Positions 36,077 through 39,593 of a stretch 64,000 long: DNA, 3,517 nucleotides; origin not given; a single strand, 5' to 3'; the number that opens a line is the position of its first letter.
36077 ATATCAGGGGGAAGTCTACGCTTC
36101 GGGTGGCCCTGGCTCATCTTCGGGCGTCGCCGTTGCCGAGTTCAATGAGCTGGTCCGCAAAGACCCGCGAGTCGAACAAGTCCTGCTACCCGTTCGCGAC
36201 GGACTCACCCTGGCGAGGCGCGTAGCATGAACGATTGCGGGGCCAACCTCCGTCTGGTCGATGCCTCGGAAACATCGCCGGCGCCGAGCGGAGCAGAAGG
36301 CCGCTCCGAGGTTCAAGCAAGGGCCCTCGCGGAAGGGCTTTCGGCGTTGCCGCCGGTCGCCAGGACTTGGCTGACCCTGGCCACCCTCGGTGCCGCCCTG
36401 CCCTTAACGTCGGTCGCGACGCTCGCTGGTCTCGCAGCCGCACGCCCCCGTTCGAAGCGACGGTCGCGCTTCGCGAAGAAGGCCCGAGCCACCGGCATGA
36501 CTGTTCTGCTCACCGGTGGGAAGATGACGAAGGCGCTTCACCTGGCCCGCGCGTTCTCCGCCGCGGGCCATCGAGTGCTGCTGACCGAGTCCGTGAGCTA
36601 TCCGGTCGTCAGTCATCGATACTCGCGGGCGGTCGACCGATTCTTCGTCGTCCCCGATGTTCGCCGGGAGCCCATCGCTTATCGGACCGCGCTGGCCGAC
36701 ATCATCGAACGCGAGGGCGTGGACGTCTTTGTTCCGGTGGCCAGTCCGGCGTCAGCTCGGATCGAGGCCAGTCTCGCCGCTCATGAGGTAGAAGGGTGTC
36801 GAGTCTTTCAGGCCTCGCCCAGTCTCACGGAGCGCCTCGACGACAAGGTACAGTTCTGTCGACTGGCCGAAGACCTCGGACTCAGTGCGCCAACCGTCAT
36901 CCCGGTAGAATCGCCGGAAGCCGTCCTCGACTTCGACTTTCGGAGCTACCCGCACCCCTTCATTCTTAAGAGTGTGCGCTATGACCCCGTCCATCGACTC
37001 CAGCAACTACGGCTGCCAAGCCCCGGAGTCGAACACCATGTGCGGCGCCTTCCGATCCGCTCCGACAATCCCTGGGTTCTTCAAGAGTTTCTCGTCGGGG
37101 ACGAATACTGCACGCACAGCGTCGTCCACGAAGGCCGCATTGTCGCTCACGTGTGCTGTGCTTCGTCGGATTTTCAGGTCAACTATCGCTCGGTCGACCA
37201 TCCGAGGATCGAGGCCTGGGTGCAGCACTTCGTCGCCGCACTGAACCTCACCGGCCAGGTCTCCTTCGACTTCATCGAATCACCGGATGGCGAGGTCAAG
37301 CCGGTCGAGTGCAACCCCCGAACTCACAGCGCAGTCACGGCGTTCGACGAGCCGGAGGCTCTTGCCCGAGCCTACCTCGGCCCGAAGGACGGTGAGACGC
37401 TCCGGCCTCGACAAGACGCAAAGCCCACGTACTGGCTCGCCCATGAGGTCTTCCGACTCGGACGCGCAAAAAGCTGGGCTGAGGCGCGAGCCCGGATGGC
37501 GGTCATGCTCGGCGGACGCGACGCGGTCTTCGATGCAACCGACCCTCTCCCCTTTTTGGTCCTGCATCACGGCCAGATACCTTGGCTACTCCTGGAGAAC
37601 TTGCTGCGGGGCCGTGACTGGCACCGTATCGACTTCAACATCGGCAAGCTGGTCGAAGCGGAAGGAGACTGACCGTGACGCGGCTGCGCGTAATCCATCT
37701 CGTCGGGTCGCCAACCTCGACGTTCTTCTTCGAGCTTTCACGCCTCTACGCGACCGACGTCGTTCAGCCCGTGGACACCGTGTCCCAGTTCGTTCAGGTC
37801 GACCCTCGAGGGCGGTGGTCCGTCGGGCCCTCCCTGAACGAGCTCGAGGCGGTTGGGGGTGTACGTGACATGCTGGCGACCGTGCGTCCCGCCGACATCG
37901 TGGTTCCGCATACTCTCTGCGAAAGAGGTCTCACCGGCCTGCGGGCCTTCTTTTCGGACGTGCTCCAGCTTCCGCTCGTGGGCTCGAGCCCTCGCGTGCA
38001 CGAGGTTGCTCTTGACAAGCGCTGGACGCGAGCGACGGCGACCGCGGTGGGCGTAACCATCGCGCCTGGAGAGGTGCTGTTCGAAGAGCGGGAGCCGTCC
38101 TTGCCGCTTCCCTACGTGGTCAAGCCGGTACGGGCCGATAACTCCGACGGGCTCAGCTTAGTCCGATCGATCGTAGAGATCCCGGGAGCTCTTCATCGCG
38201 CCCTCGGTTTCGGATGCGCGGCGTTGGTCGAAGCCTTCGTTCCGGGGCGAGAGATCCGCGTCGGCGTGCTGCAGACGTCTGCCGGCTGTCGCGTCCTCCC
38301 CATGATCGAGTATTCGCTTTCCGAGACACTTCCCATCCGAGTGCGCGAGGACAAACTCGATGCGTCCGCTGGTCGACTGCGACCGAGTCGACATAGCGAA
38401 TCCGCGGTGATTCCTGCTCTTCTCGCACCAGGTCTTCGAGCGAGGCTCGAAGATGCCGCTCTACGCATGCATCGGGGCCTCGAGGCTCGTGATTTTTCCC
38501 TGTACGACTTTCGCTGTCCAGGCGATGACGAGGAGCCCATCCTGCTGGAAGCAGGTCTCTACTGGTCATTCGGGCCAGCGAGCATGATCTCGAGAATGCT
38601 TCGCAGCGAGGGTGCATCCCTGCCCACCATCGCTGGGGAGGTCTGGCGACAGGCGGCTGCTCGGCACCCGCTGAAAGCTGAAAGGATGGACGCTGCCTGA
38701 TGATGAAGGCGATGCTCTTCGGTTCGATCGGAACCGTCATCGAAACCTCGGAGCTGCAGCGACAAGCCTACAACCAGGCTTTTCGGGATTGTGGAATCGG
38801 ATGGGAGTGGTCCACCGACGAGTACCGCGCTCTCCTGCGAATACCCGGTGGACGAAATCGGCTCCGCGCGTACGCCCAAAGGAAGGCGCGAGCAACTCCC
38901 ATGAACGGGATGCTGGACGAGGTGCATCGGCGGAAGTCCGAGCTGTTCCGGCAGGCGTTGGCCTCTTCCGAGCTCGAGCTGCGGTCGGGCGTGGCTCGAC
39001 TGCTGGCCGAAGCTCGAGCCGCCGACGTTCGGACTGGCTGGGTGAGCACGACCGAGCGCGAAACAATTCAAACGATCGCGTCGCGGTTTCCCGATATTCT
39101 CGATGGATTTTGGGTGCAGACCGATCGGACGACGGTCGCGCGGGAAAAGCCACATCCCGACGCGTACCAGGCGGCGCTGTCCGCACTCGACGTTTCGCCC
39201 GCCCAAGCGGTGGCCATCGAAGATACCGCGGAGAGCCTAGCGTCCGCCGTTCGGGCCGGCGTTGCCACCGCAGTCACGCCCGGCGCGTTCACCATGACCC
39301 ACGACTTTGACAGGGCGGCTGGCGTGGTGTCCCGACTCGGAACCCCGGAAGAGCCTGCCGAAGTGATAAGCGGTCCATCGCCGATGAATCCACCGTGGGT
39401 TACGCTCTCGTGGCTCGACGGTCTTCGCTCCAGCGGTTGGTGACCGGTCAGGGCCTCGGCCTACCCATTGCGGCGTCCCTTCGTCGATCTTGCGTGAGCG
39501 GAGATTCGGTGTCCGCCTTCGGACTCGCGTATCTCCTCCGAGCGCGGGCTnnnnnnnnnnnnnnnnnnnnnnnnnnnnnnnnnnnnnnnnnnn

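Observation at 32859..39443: Complete mycosporine-like amino acid (UV sunscreen) gene cluster in an apparent myxobacterium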

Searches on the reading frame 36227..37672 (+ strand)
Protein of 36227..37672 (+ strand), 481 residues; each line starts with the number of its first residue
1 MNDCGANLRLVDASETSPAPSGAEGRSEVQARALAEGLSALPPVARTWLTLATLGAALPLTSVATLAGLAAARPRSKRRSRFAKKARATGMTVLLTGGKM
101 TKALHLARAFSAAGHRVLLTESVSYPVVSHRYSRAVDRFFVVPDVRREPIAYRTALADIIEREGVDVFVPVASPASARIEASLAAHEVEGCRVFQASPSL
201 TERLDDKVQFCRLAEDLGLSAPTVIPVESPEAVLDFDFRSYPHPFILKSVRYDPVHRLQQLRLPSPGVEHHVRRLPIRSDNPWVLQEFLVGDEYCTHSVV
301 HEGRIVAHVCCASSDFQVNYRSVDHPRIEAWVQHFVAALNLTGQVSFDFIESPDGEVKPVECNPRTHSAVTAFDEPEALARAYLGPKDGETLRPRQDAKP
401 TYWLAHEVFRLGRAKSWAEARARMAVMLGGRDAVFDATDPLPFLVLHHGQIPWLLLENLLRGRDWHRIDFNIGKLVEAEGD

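Call 4: search_protein_families(library=pfam, proteins=[window:36227-37672:+])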
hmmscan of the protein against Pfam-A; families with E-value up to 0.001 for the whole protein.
window:36227-37672:+ (481 aa): 0 families

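Call 5: search_protein_families(library=ncbifam, proteins=[window:36227-37672:+])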
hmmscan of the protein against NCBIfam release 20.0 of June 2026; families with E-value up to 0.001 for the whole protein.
window:36227-37672:+ (481 aa): 4 families
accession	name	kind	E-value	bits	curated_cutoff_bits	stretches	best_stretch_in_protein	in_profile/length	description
NF005315.0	PRK06849.1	equivalog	1.7e-122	409.2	406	1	89-477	3-388/389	hypothetical protein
NF009402.0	PRK12767.1-1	equivalog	2.8e-08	32.9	218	1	134-383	45-298/329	carbamoyl phosphate synthase-like protein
NF009404.0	PRK12767.1-3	equivalog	5.1e-06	25.6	316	1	134-298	41-212/344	carbamoyl phosphate synthase-like protein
NF009405.0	PRK12767.1-4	equivalog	0.00029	19.9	390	0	135-249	43-151/320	carbamoyl phosphate synthase-like protein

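Call 32: find_related_loci(query=A1, collection=genome_contigs, flank=9000)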
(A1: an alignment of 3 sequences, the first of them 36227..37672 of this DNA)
Query A1 (481 aa) in genome_contigs; peptide patterns used: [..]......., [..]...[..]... (x = any residue, [..] = any of these).
366 stretches matched a pattern; 315 encode a relative of the query (tblastn E <= 1e-3); the best 80 are kept; 80 distinct loci.
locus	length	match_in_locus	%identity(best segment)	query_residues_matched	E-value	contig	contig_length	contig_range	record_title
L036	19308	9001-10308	46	41-481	3e-132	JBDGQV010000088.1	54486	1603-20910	MAG: Halothece sp. isolate DAL-Ass_34_100C4R DAL-Ass_34_100C4R_88, whole genome shotgun sequence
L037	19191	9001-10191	53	89-481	8e-132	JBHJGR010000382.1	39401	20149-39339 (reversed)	MAG: Elainellaceae cyanobacterium isolate sb_S4C509_1 S4Ck141_363834, whole genome shotgun sequence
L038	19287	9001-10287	46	49-481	5e-131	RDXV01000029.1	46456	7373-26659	MAG: Nostocales cyanobacterium isolate PH2015_10S_36_12 PH2015_10S_scaffold_29, whole genome shotgun sequence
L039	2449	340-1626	51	46-481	4e-138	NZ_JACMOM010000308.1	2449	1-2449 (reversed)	MAG: Aeromicrobium sp. isolate LF-bin-25 FL-bin-25-contig-k141_2000631, whole genome shotgun sequence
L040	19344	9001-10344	48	38-481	1e-130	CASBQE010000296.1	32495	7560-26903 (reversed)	MAG: uncultured cyanobacterium isolate PMM_0083 genome assembly, contig: PMM_0083_000000000296, whole genome shotgun seq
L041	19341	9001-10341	52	35-481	4e-130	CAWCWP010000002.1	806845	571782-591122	MAG: uncultured Alphaproteobacteria bacterium isolate MFD03250.bin.2.55 genome assembly, contig: contig_93, whole genome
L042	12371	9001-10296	48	49-481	2e-129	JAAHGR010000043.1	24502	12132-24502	MAG: Symploca sp. SIO2E6 2E6_NODE_43, whole genome shotgun sequence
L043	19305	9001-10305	45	50-481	5e-129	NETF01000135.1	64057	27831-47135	Unicellular cyanobacterium SU3 NODE_34_length_64057_cov_90.5928_comp, whole genome shotgun sequence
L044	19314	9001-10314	50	44-481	5e-129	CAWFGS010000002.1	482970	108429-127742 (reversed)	MAG: uncultured Alphaproteobacteria bacterium isolate MFD03250.bin.2.11 genome assembly, contig: contig_5055, whole geno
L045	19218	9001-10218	51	92-481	3e-128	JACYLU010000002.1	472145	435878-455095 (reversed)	MAG: Synechococcales cyanobacterium C42_A2020_086 NODE_48_length_472145_cov_82.580372, whole genome shotgun sequence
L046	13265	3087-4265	51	92-481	3e-128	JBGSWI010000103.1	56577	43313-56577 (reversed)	MAG: Leptolyngbyaceae cyanobacterium isolate JTS-AC478 k141_557834, whole genome shotgun sequence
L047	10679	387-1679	52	44-481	3e-128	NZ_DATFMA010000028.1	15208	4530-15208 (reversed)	MAG: Ornithinimicrobium sp. isolate SMAG_U9212 k141_399346, whole genome shotgun sequence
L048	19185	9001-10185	50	92-481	2e-128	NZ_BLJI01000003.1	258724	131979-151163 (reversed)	Chroococcus sp. FPU101 sequence003, whole genome shotgun sequence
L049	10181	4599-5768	55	90-481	4e-128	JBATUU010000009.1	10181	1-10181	MAG: Ornithinimicrobium sp. isolate MFD12171_ilm_asm_bin14 k127_124336, whole genome shotgun sequence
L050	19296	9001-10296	49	50-481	1e-127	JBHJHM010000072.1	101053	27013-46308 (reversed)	MAG: Leptolyngbyaceae cyanobacterium isolate sb_S12C491_1 S12Ck141_134734, whole genome shotgun sequence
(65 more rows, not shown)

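Call 67: search_solved_structures(query=window:36227-37672:+, show_alignments=1, max_evalue=0.01)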
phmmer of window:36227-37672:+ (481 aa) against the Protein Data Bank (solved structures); distinct sequences matched with E-value up to 0.01: 0.

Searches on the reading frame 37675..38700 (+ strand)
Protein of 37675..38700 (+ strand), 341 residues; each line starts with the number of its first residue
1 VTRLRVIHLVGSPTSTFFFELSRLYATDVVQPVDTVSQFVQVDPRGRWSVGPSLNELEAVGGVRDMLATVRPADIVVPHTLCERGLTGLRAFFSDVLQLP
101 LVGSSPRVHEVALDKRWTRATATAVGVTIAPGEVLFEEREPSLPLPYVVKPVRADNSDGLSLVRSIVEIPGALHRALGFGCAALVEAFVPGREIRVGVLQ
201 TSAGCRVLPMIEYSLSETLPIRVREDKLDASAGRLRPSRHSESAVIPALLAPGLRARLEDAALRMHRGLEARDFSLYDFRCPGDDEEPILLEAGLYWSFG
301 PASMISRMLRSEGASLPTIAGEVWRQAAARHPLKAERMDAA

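Call 4: search_protein_families(library=pfam, proteins=[window:37675-38700:+])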
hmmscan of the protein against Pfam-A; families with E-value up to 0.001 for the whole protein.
window:37675-38700:+ (341 aa): 1 family
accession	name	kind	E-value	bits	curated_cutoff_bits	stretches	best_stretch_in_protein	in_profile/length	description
PF07478.18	Dala_Dala_lig_C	-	1.6e-15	57.7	24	1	136-319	28-198/204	D-ala D-ala ligase C-terminus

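Call 5: search_protein_families(library=ncbifam, proteins=[window:37675-38700:+])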
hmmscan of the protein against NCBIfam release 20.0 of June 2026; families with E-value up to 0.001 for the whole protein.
window:37675-38700:+ (341 aa): 23 families
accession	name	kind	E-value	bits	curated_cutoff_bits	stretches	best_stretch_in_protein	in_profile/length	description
NF002378.0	PRK01372.1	subfamily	1.4e-18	66.6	243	1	95-327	81-301/305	D-alanine--D-alanine ligase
TIGR01205.1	D_ala_D_alaTIGR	subfamily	8.8e-16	57.8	245.65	1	62-326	59-316/318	D-alanine--D-alanine ligase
NF002528.0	PRK01966.1-4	subfamily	1.8e-14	53.3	262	1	92-331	119-362/366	D-alanine--D-alanine ligase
NF002527.0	PRK01966.1-3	equivalog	4.4e-14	52.4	310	1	73-322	77-323/332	D-alanine--D-alanine ligase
NF002525.0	PRK01966.1-1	equivalog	2.6e-09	36.5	457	1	75-315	101-338/364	D-alanine--D-alanine ligase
NF000206.1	D_ala_D_lac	equivalog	3.8e-09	36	550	1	72-320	90-333/342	D-alanine--(R)-lactate ligase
NF000470.1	D_ala_D_lac_VanM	exception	9.8e-09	34.9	760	1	95-319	113-332/343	D-alanine--(R)-lactate ligase VanM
NF011169.0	PRK14571.1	equivalog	9.5e-08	31.7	404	1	139-276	120-246/300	D-alanyl-alanine synthetase A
NF012217.1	D_ala_D_lac_VanA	exception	9.5e-08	31.6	775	1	96-319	114-332/343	D-alanine--(R)-lactate ligase VanA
NF012215.1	D_ala_D_lac_VanD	exception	2.4e-07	30.4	700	1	69-318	87-331/343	D-alanine--(R)-lactate ligase VanD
NF000091.3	D_ala_D_ser_VanG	exception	5.7e-07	28.7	495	1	74-314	95-330/344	D-alanine--D-serine ligase VanG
NF000144.1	D_ala_D_lac_VanF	exception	1.8e-06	27.2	750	1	95-317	113-330/343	D-alanine--(R)-lactate ligase VanF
NF002529.0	PRK01966.1-5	equivalog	2.4e-06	26.7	472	1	85-202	98-224/348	D-alanine--D-alanine ligase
NF000207.3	D_ala_D_ser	equivalog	3e-06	26.6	520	1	74-200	91-225/342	D-alanine--D-serine ligase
NF002526.0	PRK01966.1-2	equivalog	4.4e-06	25.8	449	1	137-334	170-354/362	D-alanine--D-alanine ligase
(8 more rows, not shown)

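Call 72: search_solved_structures(query=window:37675-38700:+, show_alignments=1)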
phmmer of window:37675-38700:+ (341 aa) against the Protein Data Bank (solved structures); distinct sequences matched with E-value up to 0.001: 21.
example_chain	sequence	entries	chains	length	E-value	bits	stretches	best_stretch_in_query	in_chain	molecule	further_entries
3lwb_A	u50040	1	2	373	8.6e-14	54.7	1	73-324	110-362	D-alanine--D-alanine ligase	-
6u1c_A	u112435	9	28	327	2.4e-13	53.2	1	5-327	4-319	D-alanine--D-alanine ligase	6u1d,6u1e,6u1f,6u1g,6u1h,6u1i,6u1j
2fb9_A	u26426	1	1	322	4.9e-13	52.2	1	5-319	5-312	D-alanine:D-alanine ligase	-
2yzg_A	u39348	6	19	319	6.1e-13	51.9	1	19-319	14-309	D-alanine--D-alanine ligase | D-alanine-D-alanine ligase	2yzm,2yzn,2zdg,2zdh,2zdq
8evv_A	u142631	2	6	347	7.3e-12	48.3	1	99-282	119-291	D-alanine--D-alanine ligase A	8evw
8evx_A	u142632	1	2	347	7.3e-12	48.3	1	99-282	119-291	D-alanine--D-alanine ligase A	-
1e4e_A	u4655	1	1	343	2e-09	40.3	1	95-320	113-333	VANCOMYCIN/TEICOPLANIN A-TYPE RESISTANCE PROTEIN VANA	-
1e4e_B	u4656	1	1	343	4.8e-09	39.1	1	95-320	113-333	VANCOMYCIN/TEICOPLANIN A-TYPE RESISTANCE PROTEIN VANA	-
3se7_A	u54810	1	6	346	2.6e-08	36.7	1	73-318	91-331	VanA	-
3k3p_A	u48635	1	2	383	1.7e-06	30.7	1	84-203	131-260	D-alanine--D-alanine ligase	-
7u56_A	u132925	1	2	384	5e-06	29.1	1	87-331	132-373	D-alanine--D-alanine ligase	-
3r5f_A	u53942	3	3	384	5.6e-06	29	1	75-202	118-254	D-alanine--D-alanine ligase 1 | D-alanine--D-alanine ligase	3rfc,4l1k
3e5n_A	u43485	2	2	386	5.7e-06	29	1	75-202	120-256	D-alanine-D-alanine ligase A | D-alanine--D-alanine ligase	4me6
4fu0_A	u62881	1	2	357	6.9e-05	25.4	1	73-310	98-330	D-alanine--D-alanine ligase 7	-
3i12_A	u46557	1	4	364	0.00014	24.4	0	74-200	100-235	D-alanine-D-alanine ligase A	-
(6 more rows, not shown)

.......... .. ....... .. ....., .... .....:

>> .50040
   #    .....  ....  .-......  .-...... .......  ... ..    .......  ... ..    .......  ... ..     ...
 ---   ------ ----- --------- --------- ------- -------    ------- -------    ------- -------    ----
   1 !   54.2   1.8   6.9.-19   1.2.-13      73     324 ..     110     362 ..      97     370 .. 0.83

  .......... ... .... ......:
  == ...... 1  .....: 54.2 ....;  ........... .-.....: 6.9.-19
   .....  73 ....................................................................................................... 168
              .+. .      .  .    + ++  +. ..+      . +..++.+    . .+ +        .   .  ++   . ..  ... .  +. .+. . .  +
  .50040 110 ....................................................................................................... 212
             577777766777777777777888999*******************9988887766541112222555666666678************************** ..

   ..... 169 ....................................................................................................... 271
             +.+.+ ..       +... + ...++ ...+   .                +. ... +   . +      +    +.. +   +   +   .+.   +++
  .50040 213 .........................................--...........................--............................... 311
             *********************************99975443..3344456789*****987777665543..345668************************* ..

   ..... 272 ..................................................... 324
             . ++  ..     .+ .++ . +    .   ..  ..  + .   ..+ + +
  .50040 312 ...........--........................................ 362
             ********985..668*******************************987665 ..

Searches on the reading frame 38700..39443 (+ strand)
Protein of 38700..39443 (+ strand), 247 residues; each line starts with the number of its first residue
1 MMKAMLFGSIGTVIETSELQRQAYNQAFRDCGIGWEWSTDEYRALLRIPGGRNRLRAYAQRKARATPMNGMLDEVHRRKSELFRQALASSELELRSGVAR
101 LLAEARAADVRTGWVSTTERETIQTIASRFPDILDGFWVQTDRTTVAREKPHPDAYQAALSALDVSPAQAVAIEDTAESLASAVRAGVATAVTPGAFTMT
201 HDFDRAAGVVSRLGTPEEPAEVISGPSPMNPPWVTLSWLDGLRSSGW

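Call 4: search_protein_families(library=pfam, proteins=[window:38700-39443:+])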
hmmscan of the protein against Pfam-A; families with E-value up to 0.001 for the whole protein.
window:38700-39443:+ (247 aa): 2 families
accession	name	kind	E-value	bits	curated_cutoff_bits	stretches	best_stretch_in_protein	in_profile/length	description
PF00702.32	Hydrolase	-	5e-18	66.6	26.4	1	2-187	1-191/191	haloacid dehalogenase-like hydrolase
PF13419.12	HAD_2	-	9.6e-17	62.1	23.8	1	11-192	7-177/178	Haloacid dehalogenase-like hydrolase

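Call 5: search_protein_families(library=ncbifam, proteins=[window:38700-39443:+])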
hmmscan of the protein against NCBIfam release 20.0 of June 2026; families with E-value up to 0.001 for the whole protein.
window:38700-39443:+ (247 aa): 18 families
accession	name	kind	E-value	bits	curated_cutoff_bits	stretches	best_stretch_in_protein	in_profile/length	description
TIGR02009.1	PGMB-YQAB-SF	subfamily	5.7e-19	69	153.35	1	3-189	2-182/186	beta-phosphoglucomutase family hydrolase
TIGR01990.1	bPGM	equivalog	8.6e-14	51.9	189.4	1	2-189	1-182/187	beta-phosphoglucomutase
NF053653.1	InDiPhoBT2121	equivalog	4.1e-13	49.4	245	1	3-205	2-199/216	inorganic diphosphatase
TIGR01509.1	HAD-SF-IA-v3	subfamily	1.1e-11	45.1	29.4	1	79-190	51-151/154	HAD-IA family hydrolase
NF008087.0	PRK10826.1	equivalog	2.3e-10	40.5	191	1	90-196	89-194/222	hexitol phosphatase HxpB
NF009804.0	PRK13288.1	equivalog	7.2e-10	38.7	218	1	96-192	85-180/215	pyrophosphatase PpaX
TIGR01454.1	AHBA_synth_RP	hypoth_equivalog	1.9e-09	37.4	246.65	1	89-192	71-173/205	AHBA synthesis associated protein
TIGR01422.2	phosphonatase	equivalog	3.1e-07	30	220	1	44-190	54-196/251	phosphonoacetaldehyde hydrolase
TIGR01449.2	PGP_bact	equivalog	7.7e-06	25.6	180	1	89-193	81-184/213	phosphoglycolate phosphatase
TIGR02253.1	CTE7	subfamily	1.9e-05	24.5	169.75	1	1-188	1-189/221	TIGR02253 family HAD-type hydrolase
NF046057.1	bifunc_MtlD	equivalog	3.5e-05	22.4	800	1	4-190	9-188/683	bifunctional mannitol-1-phosphate dehydrogenase/phosphatase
NF008610.0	PRK11587.1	equivalog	3.9e-05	23.1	282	1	145-191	133-179/219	sugar phosphatase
NF006991.0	PRK09456.1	equivalog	4.3e-05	23.3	295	1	91-192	82-183/199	glucose-1-phosphatase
TIGR03351.1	PhnX-like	hypoth_equivalog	4.9e-05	23.4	218.9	1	50-197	44-195/220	phosphonatase-like hydrolase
TIGR01993.1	Pyr-5-nucltdase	equivalog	4.9e-05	23.2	142.9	1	130-191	124-181/183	pyrimidine 5'-nucleotidase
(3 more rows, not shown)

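Call 66: search_solved_structures(query=window:38700-39443:+, show_alignments=2, max_evalue=0.001)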
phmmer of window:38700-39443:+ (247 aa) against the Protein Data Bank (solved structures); distinct sequences matched with E-value up to 0.001: 31.
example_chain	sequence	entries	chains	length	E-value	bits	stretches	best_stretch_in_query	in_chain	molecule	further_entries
4uat_A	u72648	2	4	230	8.8e-37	130.2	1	1-206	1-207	Protein CbbY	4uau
4uar_A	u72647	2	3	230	9e-37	130.1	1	1-206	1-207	Protein CbbY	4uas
4uav_A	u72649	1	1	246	5.8e-25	91.5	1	3-219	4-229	Haloacid dehalogenase-like hydrolase domain-containing protein At3g48420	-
3nas_A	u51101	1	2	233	1.2e-12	51.2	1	2-192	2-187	beta-phosphoglucomutase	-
3kbb_A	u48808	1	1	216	5.3e-07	32.7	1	2-190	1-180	Phosphorylated carbohydrates phosphatase TM_1254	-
4g9b_A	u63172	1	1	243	5.7e-07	32.6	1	3-192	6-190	Beta-phosphoglucomutase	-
6hdi_A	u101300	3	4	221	1.2e-06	31.5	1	1-183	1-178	Beta-phosphoglucomutase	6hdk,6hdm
5ok0_A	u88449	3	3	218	1.2e-06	31.5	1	1-183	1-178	Beta-phosphoglucomutase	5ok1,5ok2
5ojz_A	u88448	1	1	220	1.3e-06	31.5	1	1-183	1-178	Beta-phosphoglucomutase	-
5o6p_A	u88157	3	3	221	1.3e-06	31.4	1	1-183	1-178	Beta-phosphoglucomutase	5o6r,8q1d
1lvh_A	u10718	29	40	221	1.3e-06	31.4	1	1-183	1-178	beta-phosphoglucomutase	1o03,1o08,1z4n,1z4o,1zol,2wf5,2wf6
6i03_A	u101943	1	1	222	1.3e-06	31.4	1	1-183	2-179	Beta-phosphoglucomutase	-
5olw_A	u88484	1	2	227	1.4e-06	31.3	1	1-183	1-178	Beta-phosphoglucomutase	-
6hdh_A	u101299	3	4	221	1.8e-06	31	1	1-183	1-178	Beta-phosphoglucomutase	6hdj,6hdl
6hdf_A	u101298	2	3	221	5.9e-06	29.3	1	1-182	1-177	Beta-phosphoglucomutase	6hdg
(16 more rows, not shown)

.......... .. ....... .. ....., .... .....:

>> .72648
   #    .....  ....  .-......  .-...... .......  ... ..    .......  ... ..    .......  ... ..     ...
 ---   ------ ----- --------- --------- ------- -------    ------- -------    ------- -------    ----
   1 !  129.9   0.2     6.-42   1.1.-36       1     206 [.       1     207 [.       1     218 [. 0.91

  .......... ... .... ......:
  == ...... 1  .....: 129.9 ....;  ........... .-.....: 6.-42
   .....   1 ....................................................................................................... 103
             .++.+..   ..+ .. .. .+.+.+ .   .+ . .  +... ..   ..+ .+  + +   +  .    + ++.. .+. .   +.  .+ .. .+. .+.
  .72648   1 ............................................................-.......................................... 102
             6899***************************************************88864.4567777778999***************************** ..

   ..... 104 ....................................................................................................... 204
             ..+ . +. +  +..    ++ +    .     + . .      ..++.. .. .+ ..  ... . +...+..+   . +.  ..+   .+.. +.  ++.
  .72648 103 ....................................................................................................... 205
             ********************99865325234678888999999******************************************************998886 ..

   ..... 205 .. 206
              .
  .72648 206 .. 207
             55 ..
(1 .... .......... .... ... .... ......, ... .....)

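Call 86: search_protein_representatives(protein=window:38700-39443:+)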
Query: 247 residues. Proteins with E-value up to 0.001 (for the whole library): 5910; up to 1e-10: 1082; up to 1e-30: 141. The best 150 are listed.
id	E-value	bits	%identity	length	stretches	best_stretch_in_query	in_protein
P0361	2.0e-110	384.3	100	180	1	68-247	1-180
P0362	3.9e-54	200.1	46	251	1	2-246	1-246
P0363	4.4e-51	190.1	46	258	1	2-242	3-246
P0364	4.1e-50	186.9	43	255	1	2-239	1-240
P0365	4.7e-48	180.2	43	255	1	2-240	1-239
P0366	1.2e-47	178.9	44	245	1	2-211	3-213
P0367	1.6e-46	175.2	46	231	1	2-214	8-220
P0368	1.9e-45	171.6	40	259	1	2-240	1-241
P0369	6.9e-45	169.8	39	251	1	3-244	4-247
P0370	1.6e-44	168.6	42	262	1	2-240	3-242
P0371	7.9e-43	163.1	41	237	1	3-242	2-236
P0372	2.1e-42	161.7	40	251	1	2-242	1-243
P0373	3.8e-42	160.8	42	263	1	2-240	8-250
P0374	3.8e-42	160.8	43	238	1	2-213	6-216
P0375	4.9e-42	160.5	38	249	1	2-237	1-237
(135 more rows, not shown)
